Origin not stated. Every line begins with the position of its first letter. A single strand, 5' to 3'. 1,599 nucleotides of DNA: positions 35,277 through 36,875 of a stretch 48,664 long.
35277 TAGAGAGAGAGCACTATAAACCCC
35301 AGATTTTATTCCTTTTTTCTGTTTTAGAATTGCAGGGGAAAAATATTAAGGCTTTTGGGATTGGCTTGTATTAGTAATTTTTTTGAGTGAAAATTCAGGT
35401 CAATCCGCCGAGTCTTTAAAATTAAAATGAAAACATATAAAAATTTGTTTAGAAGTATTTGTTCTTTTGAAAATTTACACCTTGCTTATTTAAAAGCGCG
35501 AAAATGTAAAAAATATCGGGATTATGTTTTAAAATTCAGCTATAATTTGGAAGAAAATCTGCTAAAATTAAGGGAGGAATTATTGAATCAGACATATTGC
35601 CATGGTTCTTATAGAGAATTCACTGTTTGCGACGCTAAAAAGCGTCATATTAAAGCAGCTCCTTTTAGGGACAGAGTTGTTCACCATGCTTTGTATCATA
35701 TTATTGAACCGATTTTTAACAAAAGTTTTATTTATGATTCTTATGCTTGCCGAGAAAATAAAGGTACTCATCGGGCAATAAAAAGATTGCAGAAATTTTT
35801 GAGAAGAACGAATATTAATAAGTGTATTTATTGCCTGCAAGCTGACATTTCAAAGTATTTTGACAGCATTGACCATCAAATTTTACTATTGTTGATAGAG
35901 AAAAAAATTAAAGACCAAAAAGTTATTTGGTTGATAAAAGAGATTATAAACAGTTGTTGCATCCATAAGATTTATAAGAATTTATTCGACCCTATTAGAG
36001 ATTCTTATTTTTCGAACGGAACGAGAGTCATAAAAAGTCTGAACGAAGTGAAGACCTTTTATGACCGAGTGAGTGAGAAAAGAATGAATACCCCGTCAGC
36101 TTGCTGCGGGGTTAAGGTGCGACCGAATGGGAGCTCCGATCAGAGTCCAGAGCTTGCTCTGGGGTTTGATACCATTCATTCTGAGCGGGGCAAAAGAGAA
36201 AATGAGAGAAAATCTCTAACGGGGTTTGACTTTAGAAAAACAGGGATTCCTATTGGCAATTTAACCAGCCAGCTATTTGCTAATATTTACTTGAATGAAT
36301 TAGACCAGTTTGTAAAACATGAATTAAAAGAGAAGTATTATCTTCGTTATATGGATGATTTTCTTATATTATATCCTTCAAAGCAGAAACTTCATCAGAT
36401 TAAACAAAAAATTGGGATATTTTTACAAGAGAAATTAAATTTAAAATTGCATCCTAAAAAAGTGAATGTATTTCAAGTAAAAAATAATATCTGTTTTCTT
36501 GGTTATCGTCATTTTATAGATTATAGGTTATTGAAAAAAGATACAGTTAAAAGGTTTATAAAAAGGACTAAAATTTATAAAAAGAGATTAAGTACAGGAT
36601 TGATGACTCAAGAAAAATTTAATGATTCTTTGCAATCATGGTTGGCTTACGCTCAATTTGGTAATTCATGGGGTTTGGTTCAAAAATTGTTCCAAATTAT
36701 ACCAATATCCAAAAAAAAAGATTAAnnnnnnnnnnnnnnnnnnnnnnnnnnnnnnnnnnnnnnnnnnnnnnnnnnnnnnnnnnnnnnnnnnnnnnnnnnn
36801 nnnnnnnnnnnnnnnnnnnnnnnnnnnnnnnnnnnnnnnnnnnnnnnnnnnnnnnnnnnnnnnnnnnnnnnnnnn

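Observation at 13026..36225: A roughly 100-bp inverted-repeat element family (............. ends) supplies the start codons of ligA and the DGR target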

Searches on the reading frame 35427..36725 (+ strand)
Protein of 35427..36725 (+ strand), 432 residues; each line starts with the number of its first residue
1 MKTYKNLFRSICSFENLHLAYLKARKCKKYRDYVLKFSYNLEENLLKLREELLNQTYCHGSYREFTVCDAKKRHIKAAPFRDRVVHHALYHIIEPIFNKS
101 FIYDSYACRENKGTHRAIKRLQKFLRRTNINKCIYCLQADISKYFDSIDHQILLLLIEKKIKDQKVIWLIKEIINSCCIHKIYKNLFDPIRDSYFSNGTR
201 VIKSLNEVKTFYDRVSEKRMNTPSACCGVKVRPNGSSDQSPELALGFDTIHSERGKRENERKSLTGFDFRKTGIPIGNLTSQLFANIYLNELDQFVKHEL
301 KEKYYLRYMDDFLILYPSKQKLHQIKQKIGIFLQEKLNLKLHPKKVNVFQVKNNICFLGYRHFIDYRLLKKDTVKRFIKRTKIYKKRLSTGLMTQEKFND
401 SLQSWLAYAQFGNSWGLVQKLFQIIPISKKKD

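Call 35: find_encoding_contigs(protein=window:35427-36725:+, flank=8000, max_places=6)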
Protein window:35427-36725:+ (432 aa): 16 contigs read that carry it; 6 places shown.
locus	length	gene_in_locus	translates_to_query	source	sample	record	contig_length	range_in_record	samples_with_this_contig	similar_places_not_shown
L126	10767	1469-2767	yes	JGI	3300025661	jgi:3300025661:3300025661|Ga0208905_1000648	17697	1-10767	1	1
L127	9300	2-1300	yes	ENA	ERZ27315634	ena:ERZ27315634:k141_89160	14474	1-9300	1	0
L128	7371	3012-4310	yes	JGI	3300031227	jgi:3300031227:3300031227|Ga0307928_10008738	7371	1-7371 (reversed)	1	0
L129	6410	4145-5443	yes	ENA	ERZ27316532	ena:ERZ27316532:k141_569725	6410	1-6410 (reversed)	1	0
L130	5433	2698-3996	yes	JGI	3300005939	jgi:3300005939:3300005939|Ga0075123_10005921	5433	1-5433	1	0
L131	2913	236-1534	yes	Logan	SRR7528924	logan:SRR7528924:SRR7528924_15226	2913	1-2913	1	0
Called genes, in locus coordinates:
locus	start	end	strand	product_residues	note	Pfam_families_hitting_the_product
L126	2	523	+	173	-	?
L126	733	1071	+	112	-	PF22296:bAvd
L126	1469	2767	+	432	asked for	PF00078:RVT_1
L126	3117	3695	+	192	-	PF01909:NTP_transf_2, PF18765:Polbeta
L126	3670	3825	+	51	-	-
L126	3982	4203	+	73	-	-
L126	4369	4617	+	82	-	-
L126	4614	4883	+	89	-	PF05016:ParE_toxin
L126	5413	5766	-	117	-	PF00453:Ribosomal_L20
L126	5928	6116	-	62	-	PF01632:Ribosomal_L35p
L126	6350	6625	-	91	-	PF01541:GIY-YIG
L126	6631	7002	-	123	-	PF05198:IF3_N (weak), PF00707:IF3_C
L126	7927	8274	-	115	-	PF04480:DUF559, PF18741:MTES_1575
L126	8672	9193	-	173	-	PF01668:SmpB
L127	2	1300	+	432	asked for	PF00078:RVT_1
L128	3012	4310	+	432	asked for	PF00078:RVT_1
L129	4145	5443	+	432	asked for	PF00078:RVT_1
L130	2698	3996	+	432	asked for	PF00078:RVT_1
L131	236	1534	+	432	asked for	PF00078:RVT_1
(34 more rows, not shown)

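Call 36: find_homologous_proteins(query=window:35427-36725:+, max_evalue=1e-20)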
Query window:35427-36725:+ (432 aa): 7807 proteins with E <= 1e-20 among 8000 candidates; the best 120 are listed.
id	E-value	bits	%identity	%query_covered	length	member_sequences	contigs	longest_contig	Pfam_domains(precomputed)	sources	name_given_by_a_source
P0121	2.2e-290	981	100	100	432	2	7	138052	PF00078.33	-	-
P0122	1.3e-207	708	73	98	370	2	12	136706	PF00078.33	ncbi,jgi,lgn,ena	-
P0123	1.1e-180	620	82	44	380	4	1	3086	PF00078.33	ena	-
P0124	1.7e-172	593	84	44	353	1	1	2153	PF00078.33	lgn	-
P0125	2.7e-171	589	86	39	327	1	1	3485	PF00078.33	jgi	-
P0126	1.3e-166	573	81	36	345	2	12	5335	PF00078.33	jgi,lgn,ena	-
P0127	2.0e-166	573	79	44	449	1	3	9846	PF00078.33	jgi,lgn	-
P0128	3.3e-153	529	73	43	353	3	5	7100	PF00078.33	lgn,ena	-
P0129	1.3e-142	494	70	44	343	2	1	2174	PF00078.33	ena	-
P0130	4.7e-141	489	72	41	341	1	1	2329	PF00078.33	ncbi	-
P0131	1.3e-140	487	69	44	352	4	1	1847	PF00078.33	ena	-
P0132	2.2e-140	487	70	41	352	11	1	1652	PF00078.33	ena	-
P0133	2.6e-140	487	74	41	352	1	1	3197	PF00078.33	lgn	-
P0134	3.7e-140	486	71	41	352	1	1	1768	PF00078.33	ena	-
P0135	4.0e-140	486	72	41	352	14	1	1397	PF00078.33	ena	-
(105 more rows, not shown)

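Call 38: find_encoding_contigs(protein=P0122, flank=10000, max_places=3)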
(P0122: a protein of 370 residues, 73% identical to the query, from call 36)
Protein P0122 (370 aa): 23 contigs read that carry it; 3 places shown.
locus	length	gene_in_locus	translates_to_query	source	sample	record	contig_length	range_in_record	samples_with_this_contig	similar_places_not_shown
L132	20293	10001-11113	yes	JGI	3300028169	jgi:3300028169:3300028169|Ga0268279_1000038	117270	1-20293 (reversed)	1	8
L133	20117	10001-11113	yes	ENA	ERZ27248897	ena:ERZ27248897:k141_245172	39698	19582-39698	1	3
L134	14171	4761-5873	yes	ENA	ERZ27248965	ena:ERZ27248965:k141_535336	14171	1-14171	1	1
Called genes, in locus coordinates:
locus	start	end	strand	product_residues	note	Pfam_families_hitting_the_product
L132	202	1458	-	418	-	PF12704:MacB_PCD, PF02687:FtsX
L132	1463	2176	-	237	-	PF00005:ABC_tran, PF02463:SMC_N (weak), PF13304:AAA_21 (faint)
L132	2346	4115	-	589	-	PF00364:Biotin_lipoyl (faint), PF25917:BSH_RND, PF25973:BSH_CzcB (faint), PF26002:Beta-barrel_AprE (weak)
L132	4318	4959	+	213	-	-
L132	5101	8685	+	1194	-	PF02973:Sialidase (faint), PF13385:Laminin_G_3, PF03781:FGE-sulfatase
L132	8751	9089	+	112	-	PF22296:bAvd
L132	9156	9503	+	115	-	PF04480:DUF559, PF18741:MTES_1575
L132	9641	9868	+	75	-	-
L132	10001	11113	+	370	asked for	PF00078:RVT_1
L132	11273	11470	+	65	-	-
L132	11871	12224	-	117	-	PF00453:Ribosomal_L20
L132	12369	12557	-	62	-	PF01632:Ribosomal_L35p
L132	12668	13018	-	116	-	PF05198:IF3_N (weak), PF00707:IF3_C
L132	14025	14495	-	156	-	PF01668:SmpB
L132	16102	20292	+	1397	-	?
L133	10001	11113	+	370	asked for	PF00078:RVT_1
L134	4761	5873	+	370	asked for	PF00078:RVT_1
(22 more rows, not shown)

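Call 56: find_encoding_contigs(protein=P0127, flank=8000, max_places=3)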
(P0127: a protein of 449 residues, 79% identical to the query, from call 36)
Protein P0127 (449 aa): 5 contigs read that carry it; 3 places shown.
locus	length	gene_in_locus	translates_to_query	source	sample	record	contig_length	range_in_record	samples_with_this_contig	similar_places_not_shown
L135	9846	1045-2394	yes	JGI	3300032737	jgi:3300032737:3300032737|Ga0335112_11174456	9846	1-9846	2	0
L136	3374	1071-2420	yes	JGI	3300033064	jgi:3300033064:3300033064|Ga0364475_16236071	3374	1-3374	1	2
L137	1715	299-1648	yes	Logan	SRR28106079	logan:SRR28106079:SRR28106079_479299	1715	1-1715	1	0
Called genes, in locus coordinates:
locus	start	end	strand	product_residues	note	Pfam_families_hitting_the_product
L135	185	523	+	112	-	PF22296:bAvd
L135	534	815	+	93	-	PF01541:GIY-YIG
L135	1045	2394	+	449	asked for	PF00078:RVT_1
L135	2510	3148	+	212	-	PF13473:Cupredoxin_1 (weak)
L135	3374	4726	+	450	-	-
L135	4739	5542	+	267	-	PF00565:SNase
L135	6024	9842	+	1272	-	PF13385:Laminin_G_3, PF00354:Pentaxin (faint), PF02210:Laminin_G_2 (faint), PF02973:Sialidase (faint), PF13385:Laminin_G_3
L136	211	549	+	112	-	PF22296:bAvd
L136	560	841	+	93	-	PF01541:GIY-YIG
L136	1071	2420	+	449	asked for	PF00078:RVT_1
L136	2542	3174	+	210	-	PF13473:Cupredoxin_1 (weak)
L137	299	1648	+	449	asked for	PF00078:RVT_1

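Call 57: find_encoding_contigs(protein=P0128, flank=8000, max_places=3)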
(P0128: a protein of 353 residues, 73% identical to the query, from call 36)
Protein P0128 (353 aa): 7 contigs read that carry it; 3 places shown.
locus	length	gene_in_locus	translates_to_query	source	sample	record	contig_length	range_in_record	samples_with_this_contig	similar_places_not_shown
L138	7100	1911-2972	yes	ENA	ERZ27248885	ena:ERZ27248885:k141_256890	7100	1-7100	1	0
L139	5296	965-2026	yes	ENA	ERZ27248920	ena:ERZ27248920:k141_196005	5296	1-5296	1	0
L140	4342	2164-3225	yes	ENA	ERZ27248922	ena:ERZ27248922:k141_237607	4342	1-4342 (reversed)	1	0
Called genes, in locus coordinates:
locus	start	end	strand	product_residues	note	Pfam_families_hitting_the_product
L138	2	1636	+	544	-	?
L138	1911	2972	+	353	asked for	PF00078:RVT_1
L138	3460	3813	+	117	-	PF22296:bAvd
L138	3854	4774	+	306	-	PF03781:FGE-sulfatase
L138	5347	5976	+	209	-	PF13473:Cupredoxin_1 (weak)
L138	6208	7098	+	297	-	?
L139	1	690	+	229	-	?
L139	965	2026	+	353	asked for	PF00078:RVT_1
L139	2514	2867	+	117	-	PF22296:bAvd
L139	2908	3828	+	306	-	PF03781:FGE-sulfatase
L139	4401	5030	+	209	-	PF13473:Cupredoxin_1 (weak)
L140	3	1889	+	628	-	?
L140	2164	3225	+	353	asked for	PF00078:RVT_1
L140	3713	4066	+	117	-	PF22296:bAvd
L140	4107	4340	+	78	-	?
